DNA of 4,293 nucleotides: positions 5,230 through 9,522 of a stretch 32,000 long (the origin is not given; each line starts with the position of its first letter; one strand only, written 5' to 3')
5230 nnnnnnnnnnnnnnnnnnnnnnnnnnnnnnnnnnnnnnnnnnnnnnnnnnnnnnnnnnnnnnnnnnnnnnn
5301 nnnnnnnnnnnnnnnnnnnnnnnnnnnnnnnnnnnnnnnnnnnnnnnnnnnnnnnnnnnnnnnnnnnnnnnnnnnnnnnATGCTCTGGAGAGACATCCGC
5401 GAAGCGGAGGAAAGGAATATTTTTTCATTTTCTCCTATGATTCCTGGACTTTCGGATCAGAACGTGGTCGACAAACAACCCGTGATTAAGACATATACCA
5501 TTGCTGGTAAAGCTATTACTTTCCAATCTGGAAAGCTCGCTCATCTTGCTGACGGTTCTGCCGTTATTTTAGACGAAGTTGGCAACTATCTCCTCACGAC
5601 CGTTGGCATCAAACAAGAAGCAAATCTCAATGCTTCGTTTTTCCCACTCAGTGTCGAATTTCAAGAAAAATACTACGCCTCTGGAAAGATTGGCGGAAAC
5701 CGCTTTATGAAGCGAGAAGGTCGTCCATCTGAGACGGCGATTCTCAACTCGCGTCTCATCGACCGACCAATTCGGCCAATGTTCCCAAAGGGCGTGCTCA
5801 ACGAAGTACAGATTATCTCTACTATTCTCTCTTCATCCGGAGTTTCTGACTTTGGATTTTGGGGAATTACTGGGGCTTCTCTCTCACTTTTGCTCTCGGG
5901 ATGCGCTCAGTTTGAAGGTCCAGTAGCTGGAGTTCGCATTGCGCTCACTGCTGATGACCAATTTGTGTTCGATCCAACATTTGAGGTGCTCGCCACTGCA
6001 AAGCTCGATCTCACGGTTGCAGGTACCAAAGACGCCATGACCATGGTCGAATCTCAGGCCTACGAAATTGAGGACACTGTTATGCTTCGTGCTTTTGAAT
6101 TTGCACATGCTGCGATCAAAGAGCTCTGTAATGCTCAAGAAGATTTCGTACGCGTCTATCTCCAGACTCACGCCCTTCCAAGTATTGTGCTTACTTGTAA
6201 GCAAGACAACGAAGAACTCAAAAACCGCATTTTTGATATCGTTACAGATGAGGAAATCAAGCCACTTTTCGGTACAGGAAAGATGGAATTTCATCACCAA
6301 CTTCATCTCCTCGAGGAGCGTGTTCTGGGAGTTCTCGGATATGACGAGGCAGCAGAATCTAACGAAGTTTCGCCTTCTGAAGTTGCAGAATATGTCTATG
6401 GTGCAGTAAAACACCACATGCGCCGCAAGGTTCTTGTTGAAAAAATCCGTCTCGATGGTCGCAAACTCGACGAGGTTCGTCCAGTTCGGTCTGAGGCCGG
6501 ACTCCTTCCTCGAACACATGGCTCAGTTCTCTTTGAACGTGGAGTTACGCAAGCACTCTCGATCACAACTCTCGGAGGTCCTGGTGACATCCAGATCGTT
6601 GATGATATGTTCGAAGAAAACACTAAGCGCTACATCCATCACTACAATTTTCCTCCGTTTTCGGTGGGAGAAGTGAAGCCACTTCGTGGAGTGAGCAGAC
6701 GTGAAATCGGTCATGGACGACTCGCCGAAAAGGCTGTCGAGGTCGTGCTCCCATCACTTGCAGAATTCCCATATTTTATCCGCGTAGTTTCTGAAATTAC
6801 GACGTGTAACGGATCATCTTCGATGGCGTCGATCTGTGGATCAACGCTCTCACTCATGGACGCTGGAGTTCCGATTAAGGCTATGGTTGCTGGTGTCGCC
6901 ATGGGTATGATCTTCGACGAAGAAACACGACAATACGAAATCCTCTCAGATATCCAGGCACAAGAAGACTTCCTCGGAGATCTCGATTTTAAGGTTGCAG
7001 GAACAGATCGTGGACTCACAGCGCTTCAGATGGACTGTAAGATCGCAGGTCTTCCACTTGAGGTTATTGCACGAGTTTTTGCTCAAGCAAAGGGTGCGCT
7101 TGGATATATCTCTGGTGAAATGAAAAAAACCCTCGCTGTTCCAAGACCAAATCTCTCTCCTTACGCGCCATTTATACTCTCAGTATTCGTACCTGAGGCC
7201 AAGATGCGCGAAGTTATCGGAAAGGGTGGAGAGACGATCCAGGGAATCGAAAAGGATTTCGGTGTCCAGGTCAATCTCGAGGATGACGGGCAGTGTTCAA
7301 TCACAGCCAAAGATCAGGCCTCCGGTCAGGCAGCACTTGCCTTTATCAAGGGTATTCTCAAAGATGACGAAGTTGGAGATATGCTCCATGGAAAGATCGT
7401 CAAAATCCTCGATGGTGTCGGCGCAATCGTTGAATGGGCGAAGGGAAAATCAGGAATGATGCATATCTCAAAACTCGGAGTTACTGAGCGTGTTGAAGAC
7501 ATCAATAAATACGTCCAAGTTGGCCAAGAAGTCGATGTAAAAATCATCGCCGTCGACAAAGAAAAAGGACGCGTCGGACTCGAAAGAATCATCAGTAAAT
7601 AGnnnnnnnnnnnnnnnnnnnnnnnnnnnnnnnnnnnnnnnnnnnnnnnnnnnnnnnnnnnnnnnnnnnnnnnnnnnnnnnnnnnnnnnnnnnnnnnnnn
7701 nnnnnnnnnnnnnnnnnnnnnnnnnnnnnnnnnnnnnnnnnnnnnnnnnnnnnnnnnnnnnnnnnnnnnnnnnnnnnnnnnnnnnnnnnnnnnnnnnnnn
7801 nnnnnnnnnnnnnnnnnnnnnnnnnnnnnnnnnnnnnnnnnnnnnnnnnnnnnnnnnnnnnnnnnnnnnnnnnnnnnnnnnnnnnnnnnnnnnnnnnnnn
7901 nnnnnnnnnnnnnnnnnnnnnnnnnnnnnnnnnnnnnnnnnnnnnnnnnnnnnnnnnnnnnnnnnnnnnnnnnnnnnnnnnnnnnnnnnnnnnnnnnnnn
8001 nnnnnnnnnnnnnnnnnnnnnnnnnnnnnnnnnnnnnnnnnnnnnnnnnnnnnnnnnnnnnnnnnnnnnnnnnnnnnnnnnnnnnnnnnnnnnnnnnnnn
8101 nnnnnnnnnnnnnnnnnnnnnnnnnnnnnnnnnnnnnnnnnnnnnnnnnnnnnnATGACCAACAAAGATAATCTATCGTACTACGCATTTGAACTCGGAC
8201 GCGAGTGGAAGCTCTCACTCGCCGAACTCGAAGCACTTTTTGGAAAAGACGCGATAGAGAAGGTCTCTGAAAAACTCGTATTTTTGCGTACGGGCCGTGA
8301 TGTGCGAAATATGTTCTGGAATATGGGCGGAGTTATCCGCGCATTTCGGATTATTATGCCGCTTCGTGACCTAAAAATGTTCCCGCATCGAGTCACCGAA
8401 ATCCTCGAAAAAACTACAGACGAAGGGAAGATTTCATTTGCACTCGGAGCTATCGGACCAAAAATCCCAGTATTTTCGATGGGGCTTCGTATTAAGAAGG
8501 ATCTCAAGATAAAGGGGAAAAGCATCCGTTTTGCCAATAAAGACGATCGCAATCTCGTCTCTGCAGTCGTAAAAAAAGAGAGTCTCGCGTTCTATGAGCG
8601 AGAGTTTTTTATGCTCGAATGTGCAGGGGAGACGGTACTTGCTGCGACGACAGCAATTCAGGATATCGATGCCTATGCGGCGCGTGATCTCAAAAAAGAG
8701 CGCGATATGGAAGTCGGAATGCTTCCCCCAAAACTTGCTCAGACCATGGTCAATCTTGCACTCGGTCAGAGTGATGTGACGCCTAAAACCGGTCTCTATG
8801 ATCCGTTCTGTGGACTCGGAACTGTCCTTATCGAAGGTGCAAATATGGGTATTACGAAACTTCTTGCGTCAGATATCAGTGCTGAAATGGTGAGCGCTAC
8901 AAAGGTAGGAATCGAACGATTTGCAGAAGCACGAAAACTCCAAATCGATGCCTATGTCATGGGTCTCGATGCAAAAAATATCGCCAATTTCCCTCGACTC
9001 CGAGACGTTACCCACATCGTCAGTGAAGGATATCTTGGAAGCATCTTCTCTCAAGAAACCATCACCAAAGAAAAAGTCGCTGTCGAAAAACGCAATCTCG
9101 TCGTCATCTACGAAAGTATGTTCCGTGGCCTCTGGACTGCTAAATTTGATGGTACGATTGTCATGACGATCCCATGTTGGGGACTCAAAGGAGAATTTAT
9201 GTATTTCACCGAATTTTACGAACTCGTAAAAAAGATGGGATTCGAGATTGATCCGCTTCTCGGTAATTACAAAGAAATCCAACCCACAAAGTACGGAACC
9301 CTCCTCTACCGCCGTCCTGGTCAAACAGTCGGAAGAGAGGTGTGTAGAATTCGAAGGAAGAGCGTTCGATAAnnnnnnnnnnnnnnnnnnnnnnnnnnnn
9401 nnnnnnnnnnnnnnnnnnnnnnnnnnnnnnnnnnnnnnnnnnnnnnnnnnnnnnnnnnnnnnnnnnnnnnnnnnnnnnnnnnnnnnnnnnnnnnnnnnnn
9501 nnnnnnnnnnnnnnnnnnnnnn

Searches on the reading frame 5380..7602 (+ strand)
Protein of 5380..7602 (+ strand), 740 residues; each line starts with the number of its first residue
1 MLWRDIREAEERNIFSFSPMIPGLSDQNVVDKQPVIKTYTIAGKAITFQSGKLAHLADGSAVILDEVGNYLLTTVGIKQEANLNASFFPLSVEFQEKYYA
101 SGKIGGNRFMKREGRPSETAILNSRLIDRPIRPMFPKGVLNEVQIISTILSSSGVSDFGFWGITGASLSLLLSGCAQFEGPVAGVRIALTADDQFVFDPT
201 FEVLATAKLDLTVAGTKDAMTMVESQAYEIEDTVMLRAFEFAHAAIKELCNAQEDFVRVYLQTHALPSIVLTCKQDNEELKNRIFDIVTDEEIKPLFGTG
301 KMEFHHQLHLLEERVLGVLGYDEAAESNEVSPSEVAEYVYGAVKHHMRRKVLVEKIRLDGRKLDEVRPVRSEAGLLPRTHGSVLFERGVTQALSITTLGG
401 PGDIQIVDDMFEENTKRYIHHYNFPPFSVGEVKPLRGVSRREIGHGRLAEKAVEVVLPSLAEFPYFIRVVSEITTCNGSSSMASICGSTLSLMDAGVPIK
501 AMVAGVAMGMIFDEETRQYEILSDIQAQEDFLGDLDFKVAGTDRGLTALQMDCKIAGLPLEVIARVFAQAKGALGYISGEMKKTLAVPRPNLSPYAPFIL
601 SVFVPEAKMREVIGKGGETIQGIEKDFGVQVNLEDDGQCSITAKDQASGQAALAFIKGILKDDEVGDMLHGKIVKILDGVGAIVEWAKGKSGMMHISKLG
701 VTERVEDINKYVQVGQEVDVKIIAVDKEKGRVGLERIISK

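Call 19: search_protein_families(library=pfam, proteins=[window:5380-7602:+], max_evalue=0.001)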
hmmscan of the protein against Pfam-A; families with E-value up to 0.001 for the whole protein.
window:5380-7602:+ (740 aa): 5 families
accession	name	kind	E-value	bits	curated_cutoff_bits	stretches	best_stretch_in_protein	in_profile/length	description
PF01138.27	RNase_PH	-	1e-37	129.9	25.5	2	365-498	1-130/130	3' exoribonuclease family, domain 1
PF03725.20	RNase_PH_C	-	6.5e-18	64.9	20.8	1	180-244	1-66/67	3' exoribonuclease family, domain 2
PF00575.29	S1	-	1.4e-11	45.1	22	1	663-735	2-72/74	S1 RNA binding domain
PF00013.35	KH_1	-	2.4e-09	37.2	21.5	1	601-656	3-64/66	KH domain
PF03726.19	PNPase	-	7.5e-05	23.6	24.6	1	280-362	2-81/81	Polyribonucleotide nucleotidyltransferase, RNA binding domain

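Call 40: find_encoding_contigs(protein=window:5380-7602:+, flank=10000, max_places=4)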
Protein window:5380-7602:+ (740 aa): 1 contig read that carries it; 1 place shown.
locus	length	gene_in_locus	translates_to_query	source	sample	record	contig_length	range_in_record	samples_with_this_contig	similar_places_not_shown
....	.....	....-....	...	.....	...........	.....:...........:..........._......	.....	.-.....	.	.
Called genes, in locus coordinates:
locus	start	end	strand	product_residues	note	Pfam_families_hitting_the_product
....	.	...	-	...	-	?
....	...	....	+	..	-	-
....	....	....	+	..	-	-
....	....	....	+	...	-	-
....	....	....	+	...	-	-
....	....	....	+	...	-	-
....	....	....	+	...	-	-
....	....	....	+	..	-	-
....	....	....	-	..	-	-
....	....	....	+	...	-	-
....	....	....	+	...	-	-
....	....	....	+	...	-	-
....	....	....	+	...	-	-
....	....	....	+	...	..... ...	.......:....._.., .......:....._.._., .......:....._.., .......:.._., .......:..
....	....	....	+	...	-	-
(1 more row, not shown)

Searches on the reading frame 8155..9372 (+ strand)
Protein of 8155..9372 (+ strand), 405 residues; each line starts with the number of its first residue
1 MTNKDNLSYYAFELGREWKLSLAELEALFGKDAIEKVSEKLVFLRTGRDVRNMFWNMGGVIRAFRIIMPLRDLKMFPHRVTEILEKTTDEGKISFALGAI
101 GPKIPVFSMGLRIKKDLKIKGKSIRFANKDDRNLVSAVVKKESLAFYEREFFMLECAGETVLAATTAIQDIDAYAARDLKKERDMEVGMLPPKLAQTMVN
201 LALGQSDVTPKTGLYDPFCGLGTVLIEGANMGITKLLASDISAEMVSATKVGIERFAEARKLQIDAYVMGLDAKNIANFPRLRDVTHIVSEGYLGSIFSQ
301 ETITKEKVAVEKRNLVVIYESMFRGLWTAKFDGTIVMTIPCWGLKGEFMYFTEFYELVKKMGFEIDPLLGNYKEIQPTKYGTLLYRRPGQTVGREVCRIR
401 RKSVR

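Call 19: search_protein_families(library=pfam, proteins=[window:8155-9372:+], max_evalue=0.001)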
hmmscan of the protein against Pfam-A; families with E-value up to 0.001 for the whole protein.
window:8155-9372:+ (405 aa): 1 family
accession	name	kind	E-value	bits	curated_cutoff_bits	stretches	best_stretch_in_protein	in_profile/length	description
PF01170.24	UPF0020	-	4.4e-09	36.8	22.3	1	187-236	9-54/197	RMKL-like, methyltransferase domain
